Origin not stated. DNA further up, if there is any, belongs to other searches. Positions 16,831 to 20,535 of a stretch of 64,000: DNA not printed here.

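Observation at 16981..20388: NERD-nuclease-domain / NACHT-STAND NTPase fusion: candidate novel NLR-like antiphage defence protein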

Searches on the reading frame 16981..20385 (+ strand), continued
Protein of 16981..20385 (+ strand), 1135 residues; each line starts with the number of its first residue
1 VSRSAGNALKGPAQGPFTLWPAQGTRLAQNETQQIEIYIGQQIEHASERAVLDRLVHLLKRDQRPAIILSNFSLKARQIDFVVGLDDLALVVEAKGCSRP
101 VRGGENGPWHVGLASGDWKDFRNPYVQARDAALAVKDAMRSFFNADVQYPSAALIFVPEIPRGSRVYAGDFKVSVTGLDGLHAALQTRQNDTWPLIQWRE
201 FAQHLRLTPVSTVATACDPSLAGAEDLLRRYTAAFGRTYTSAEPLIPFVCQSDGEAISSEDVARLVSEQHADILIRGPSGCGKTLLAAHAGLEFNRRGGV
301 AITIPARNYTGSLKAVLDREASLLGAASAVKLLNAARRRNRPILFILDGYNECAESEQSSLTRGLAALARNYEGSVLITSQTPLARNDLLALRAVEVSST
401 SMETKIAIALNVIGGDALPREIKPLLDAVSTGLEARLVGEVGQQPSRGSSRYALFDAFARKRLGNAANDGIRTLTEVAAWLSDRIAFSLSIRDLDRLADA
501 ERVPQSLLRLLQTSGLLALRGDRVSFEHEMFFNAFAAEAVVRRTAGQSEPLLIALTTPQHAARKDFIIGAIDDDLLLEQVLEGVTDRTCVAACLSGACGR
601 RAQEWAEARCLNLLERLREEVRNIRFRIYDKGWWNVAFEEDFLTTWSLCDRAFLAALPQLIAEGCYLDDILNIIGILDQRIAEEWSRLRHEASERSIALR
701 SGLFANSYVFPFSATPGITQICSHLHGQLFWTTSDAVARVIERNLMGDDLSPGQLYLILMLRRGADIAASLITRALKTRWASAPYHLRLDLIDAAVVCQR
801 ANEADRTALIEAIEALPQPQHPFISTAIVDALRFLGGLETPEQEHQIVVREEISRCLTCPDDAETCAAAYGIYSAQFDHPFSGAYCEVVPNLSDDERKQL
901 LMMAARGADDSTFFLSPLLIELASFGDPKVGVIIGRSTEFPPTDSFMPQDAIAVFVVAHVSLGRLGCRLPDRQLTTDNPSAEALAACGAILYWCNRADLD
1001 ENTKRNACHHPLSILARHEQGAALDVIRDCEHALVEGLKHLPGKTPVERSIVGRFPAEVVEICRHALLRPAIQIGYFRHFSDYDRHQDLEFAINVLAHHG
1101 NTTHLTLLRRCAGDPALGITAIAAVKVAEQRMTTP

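Call 42: list_cluster_members(proteins=[P0001, P0023, P0120, P0015, P0028, P0071, P0119])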
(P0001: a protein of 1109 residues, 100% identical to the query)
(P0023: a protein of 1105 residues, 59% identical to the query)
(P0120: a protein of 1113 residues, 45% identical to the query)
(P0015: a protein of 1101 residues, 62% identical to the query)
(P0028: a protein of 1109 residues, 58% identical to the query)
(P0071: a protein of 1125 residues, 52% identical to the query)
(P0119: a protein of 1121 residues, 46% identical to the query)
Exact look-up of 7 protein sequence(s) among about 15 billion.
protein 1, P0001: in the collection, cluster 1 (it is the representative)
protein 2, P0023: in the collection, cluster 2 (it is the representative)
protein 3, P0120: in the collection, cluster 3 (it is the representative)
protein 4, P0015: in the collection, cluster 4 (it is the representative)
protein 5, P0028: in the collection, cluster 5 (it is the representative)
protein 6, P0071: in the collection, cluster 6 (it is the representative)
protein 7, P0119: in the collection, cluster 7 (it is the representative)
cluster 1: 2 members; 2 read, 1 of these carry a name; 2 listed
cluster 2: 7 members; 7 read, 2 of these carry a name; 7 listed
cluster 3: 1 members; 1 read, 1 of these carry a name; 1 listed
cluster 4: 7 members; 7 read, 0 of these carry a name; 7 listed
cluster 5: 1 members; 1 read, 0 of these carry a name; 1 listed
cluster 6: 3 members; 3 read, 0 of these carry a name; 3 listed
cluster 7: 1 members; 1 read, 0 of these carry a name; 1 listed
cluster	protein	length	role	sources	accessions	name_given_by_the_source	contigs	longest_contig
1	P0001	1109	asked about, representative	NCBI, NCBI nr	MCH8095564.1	MAG: NERD domain-containing protein [Proteobacteria bacterium] | NERD domain-containing protein [Pseudomonadota bacterium]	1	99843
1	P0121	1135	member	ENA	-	-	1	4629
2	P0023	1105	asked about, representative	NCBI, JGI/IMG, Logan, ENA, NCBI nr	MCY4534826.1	MAG: NERD domain-containing protein [Bryobacterales bacterium] | NERD domain-containing protein [Bryobacterales bacterium]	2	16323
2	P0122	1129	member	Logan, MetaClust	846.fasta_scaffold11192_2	\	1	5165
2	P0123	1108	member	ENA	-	-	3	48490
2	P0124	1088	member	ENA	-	-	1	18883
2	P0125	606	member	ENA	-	-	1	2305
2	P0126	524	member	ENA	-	-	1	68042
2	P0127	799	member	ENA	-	-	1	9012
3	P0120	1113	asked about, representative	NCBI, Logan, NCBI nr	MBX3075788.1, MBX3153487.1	NERD domain-containing protein [Candidatus Obscuribacterales bacterium]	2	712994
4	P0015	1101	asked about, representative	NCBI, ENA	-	-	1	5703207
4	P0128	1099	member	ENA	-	-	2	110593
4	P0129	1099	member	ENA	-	-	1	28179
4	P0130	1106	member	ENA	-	-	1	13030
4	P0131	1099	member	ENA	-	-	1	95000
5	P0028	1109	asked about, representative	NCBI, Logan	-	-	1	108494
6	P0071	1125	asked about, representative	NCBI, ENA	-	-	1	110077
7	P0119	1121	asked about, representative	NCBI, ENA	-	-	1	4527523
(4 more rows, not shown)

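Call 63: search_solved_structures(query=A1, max_evalue=1, show_alignments=2)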
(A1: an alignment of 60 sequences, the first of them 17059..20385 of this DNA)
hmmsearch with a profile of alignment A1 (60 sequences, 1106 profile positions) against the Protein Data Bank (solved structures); distinct sequences matched with E-value up to 1: 131 (the best 60 are shown).
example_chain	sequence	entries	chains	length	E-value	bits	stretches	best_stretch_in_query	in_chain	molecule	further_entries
7swl_A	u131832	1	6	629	1.3e-06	29.7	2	242-262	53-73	Rix7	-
6mat_A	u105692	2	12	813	2.2e-06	29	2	242-262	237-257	Rix7 mutant | Rix7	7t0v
7t3i_A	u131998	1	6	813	2.3e-06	28.9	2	242-262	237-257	Rix7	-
9bji_A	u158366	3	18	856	3.7e-06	28.2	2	242-263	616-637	Nuclear valosin-containing protein-like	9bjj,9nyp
9olo_A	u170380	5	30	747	0.00053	21.1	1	233-268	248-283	Vesicle-fusing ATPase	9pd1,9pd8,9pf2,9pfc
3j94_A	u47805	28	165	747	0.00053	21.1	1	233-268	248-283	Vesicle-fusing ATPase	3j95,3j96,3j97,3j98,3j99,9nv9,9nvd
6mdm_A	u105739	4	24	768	0.00056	21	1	233-268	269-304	Vesicle-fusing ATPase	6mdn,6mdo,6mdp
6ip2_B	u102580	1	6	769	0.00056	21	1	233-268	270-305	Vesicle-fusing ATPase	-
5aj2_A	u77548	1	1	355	0.0033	18.5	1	240-357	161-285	NLR FAMILY CARD DOMAIN-CONTAINING PROTEIN 4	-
8rs9_A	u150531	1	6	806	0.0038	18.3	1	241-267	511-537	Transitional endoplasmic reticulum ATPase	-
7wub_D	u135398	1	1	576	0.0038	18.3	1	241-265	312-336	Transitional endoplasmic reticulum ATPase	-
7wub_C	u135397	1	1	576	0.0038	18.3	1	241-265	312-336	Transitional endoplasmic reticulum ATPase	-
9cru_A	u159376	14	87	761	0.004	18.2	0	236-267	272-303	Vesicular-fusion protein SEC18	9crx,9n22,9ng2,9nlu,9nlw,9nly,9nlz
6mck_A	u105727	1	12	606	0.0043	18.1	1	241-265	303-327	Transitional endoplasmic reticulum ATPase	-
8pqx_A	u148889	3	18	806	0.0047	18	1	241-267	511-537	Transitional endoplasmic reticulum ATPase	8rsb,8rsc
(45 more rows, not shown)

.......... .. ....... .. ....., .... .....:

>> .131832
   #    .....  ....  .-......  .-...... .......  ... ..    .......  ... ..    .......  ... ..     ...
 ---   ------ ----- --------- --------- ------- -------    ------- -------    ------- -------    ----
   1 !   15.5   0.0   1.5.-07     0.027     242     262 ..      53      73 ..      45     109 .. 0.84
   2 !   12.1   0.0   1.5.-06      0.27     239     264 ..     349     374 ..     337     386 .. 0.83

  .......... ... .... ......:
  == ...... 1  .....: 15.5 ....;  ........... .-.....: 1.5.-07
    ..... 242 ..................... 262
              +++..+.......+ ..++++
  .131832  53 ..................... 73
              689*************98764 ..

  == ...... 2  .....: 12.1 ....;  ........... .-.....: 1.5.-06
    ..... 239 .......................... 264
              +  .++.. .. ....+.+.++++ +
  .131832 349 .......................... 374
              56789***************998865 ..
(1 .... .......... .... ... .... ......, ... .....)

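Call 66: search_protein_families(library=phrogs, proteins=[window:17059-20385:+], max_evalue=0.01)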
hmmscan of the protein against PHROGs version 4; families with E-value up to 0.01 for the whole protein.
window:17059-20385:+ (1109 aa): 2 families
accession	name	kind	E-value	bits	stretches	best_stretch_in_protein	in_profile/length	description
phrog_7998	-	unknown function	0.00021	21.6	1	237-269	34-65/339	-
phrog_32986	-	unknown function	0.0068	16.1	0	244-359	91-208/596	-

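Call 77: search_protein_families(library=pfam, alignment_id=A3, max_evalue=0.001)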
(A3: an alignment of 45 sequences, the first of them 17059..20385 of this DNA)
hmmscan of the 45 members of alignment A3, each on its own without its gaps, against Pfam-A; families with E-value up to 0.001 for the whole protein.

A. member 1, window:17059-20385:+ (1109 aa): 3 families
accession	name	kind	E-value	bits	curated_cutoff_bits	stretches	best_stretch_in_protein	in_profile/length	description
PF08378.17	NERD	-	4.1e-08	34.2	22.1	1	19-113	3-95/111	Nuclease-related domain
PF05729.18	NACHT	-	3.3e-05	24.2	26.7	1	247-362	3-135/167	NACHT domain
PF24883.2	NPHP3_N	-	0.00033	21.3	24.8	0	304-354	113-163/164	Nephrocystin 3, N-terminal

B. families by the number of members that match (of 45 scanned): 11 families
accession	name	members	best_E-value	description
PF08378.17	NERD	38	5.6e-12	Nuclease-related domain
PF05729.18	NACHT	28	1.5e-08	NACHT domain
PF24883.2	NPHP3_N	26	2.5e-06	Nephrocystin 3, N-terminal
PF13191.12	AAA_16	11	8.7e-07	AAA ATPase domain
PF01695.23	IstB_IS21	7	3.7e-06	IstB-like ATP binding protein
PF13271.11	DUF4062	4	5.1e-21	Domain of unknown function (DUF4062)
PF13676.11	TIR_2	3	2.6e-14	TIR domain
PF01582.25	TIR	3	7.1e-06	TIR domain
PF13401.12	AAA_22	1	0.00028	AAA domain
PF12775.13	AAA_7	1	0.00046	P-loop containing dynein motor region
PF07728.20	AAA_5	1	0.00082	AAA domain (dynein-related subfamily)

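Call 86: search_protein_families(library=pfam, proteins=[L004:8392-9315:+, L004:9326-9841:+, L004:14840-16552:+, L004:6517-7701:-, L005:8490-9488:+, L005:9481-9795:+, L005:13993-14601:-, L005:14764-15318:+, L005:7768-8484:-], max_evalue=0.001)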
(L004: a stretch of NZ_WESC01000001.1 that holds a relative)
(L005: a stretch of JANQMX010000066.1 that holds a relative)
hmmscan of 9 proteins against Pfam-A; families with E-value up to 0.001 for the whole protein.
L004:8392-9315:+ (308 aa): 1 family
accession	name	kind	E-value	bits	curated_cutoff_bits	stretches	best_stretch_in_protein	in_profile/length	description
PF06114.19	Peptidase_M78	-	1.2e-14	54.6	22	1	82-181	29-118/123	IrrE N-terminal-like domain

L004:9326-9841:+ (172 aa): 0 families

L004:14840-16552:+ (571 aa): 2 families
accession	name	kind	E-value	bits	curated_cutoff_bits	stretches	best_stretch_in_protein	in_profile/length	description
PF00239.26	Resolvase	-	8.3e-40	136.7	23.3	1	144-296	2-145/145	Resolvase, N terminal domain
PF07508.19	Recombinase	-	3.9e-14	53.2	21.1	1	317-402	2-101/102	Recombinase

L004:6517-7701:- (394 aa): 0 families

L005:8490-9488:+ (333 aa): 0 families

L005:9481-9795:+ (105 aa): 0 families

L005:13993-14601:- (202 aa): 1 family
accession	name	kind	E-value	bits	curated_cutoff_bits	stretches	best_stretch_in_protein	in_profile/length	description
PF13338.12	AbiEi_4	-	3.1e-09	37.2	25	1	6-51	2-48/49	Transcriptional regulator, AbiEi antitoxin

L005:14764-15318:+ (185 aa): 1 family
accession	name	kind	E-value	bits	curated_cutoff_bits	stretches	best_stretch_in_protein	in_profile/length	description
PF12728.13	HTH_17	-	1.4e-05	25.7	27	1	78-119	1-41/51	Helix-turn-helix domain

L005:7768-8484:- (238 aa): 0 families

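Call 105: search_dna_similar(query=window:17059-20385:+, collection=plasmids, mode=protein, max_rows=15)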
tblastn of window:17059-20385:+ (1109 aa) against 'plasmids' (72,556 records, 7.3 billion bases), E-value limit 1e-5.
Records with a match: 9; places in all: 10; records where one place covers at least 80% of the query: 7.
Best place of each record, by identity: <60% 9.
By first word of the organism name: Sinorhizobium 2; Xanthomonas 1; Bosea 1; Agrobacterium 1; Rhizobium 1; Phaeobacter 1; Mycolicibacterium 1; Mycobacterium 1.
By predicted mobility (MOB-suite, as given by PLSDB): non-mobilizable 4; conjugative 3; mobilizable 2.
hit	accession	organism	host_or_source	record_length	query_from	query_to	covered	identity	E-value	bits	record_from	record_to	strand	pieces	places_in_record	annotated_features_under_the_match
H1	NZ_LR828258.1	Xanthomonas hortorum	Lactuca sp.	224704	19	1034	92%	38.9%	0e+0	619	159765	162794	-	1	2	NERD domain-containing protein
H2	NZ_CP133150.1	Sinorhizobium chiapasense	Acaciella angustissima,cell culture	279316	19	1103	98%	29.2%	5e-85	311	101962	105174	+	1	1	NERD domain-containing protein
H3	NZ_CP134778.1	Bosea sp. 685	Astragalus umbellatus,cell culture,root ...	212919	19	1100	98%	29.0%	1e-91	331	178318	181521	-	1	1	NERD domain-containing protein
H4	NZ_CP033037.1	Agrobacterium fabrum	-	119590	19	1105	98%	28.7%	1e-88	322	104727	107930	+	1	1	NERD domain-containing protein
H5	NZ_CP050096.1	Rhizobium leguminosarum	Trifolium pratense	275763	19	1105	98%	28.4%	1e-85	313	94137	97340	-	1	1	NERD domain-containing protein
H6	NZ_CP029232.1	Sinorhizobium fredii CCBAU 45436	Glycine max,cell culture,plant root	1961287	19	1105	98%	28.4%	1e-88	322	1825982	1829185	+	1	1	record has no annotation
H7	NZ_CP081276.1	Phaeobacter inhibens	-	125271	137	1105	87%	24.9%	1e-40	172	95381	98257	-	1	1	ATP-binding protein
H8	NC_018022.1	Mycolicibacterium chubuense NBB4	-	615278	664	1109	40%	25.6%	1e-7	64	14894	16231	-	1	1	hypothetical protein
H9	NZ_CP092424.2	Mycobacterium lentiflavum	-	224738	727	1105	34%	26.2%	9e-7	61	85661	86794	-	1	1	ATP-binding protein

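Call 106: search_dna_similar(query=window:17059-20385:+, collection=phages, mode=protein, max_rows=10)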
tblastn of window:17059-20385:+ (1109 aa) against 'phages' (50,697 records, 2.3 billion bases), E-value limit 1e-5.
No match.
